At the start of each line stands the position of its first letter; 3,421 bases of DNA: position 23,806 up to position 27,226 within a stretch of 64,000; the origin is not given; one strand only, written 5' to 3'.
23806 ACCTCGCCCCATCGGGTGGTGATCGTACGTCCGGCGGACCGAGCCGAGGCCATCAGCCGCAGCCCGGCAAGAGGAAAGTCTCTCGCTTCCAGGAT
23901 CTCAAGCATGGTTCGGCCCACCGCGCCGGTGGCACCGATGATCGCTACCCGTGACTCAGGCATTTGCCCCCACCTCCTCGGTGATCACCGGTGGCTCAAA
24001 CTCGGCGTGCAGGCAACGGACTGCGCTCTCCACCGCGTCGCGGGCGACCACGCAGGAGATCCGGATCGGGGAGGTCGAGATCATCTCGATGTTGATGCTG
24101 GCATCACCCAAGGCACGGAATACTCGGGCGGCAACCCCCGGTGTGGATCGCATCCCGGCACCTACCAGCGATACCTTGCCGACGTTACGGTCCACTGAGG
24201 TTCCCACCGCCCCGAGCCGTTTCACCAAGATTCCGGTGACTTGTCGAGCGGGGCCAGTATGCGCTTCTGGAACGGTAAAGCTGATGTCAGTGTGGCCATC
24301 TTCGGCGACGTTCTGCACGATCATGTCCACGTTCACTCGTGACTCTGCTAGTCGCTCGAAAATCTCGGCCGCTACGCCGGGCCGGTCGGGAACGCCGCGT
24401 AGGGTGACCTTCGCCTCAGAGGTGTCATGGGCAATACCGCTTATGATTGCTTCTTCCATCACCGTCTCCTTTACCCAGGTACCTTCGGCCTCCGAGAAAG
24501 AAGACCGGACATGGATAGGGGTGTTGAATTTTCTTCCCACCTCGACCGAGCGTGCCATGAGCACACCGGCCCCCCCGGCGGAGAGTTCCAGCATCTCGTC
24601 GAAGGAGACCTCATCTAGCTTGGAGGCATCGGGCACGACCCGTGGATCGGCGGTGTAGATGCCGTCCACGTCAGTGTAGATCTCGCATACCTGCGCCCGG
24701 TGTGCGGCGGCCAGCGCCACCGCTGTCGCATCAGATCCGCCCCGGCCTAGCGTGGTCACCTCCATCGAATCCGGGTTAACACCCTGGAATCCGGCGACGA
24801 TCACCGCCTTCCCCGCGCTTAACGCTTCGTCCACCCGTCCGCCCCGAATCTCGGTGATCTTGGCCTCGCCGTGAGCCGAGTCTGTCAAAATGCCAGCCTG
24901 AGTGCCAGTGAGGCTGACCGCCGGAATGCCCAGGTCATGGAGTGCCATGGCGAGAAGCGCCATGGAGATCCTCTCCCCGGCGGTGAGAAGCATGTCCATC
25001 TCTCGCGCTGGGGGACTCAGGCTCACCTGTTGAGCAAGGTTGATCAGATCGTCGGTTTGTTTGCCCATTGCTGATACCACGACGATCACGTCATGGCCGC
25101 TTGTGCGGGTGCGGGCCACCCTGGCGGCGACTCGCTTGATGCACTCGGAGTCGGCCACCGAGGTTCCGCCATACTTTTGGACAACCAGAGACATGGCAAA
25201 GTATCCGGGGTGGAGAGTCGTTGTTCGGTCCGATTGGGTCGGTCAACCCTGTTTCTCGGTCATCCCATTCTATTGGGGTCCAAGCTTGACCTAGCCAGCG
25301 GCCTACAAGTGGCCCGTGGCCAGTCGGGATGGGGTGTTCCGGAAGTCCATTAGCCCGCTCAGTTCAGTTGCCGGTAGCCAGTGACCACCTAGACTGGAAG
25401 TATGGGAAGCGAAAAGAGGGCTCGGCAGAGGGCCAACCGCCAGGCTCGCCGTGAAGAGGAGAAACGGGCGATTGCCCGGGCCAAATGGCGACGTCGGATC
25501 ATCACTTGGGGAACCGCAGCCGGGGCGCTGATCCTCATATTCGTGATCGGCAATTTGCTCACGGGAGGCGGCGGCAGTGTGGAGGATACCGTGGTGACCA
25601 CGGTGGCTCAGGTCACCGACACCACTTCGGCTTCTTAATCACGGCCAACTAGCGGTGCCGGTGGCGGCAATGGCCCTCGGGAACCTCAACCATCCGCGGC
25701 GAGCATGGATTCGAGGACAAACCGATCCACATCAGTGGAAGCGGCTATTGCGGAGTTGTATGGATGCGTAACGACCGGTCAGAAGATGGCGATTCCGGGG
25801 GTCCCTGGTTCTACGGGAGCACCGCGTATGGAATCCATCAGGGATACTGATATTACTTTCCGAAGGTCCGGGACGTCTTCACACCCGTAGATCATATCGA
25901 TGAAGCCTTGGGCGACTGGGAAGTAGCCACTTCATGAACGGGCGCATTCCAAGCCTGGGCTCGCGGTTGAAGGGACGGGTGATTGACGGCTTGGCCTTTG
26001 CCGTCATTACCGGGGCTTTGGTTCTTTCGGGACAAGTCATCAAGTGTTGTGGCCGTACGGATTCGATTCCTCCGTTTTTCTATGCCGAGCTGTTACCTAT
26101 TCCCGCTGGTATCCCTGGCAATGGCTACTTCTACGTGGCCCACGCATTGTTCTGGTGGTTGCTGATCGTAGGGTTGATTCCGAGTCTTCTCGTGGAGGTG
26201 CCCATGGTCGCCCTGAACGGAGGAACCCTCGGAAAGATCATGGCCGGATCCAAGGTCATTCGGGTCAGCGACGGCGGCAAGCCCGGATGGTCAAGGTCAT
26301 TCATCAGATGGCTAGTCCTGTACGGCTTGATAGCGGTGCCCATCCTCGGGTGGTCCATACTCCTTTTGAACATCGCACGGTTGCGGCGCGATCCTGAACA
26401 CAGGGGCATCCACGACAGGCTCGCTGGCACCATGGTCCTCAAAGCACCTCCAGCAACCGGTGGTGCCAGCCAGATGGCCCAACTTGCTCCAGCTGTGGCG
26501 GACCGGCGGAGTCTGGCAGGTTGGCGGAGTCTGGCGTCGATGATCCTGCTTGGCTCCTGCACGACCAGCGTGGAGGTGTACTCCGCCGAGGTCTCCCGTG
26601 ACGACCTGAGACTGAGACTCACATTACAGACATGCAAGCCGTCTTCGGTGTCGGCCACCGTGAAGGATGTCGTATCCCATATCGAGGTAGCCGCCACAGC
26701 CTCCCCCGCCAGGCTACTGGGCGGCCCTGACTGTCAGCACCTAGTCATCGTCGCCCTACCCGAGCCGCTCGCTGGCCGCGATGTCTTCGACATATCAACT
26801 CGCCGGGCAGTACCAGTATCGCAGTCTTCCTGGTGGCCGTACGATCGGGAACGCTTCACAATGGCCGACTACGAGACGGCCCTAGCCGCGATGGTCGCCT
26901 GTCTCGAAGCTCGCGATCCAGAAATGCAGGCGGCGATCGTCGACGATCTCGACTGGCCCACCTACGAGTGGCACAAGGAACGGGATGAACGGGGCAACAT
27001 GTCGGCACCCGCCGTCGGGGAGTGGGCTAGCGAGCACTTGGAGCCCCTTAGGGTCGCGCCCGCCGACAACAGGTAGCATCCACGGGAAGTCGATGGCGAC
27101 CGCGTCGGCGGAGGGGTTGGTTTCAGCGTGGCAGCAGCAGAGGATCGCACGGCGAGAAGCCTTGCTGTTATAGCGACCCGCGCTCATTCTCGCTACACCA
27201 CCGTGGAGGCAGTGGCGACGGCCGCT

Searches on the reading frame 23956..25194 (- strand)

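Call 37: search_protein_families(library=pfam, proteins=[window:23956-25194:-], max_evalue=0.00001)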
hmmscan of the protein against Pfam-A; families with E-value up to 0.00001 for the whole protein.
window:23956-25194:- (412 aa): 4 families
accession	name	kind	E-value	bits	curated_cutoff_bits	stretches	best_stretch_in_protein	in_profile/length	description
PF00696.33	AA_kinase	-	7.1e-54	183.5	24.9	1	3-231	2-234/234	Amino acid kinase family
PF22468.2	ACT_9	-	1.6e-37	127.5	27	2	341-399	1-61/61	ACT domain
PF01842.31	ACT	-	1.7e-20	72.9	27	2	264-323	2-61/66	ACT domain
PF13840.12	ACT_7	-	7.8e-20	70.9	27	1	334-396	2-64/65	ACT domain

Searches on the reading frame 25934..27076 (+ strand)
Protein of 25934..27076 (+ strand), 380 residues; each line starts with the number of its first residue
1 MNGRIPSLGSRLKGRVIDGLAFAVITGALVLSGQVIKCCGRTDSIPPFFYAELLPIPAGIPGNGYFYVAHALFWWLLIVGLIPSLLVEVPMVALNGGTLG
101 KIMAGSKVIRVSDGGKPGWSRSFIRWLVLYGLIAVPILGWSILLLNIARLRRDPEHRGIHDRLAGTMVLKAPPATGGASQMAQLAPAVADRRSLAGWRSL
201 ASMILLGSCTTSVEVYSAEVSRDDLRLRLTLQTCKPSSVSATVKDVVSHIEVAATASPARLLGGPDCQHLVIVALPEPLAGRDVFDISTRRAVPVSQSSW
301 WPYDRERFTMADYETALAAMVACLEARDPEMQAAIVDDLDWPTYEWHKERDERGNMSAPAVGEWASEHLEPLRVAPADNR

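Call 37: search_protein_families(library=pfam, proteins=[window:25934-27076:+], max_evalue=0.00001)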
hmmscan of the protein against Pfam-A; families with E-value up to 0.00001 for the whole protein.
window:25934-27076:+ (380 aa): 1 family
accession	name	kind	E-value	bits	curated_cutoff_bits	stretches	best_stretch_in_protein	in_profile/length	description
PF06271.18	RDD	-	7.3e-18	65.6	24.1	1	6-165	2-137/137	RDD family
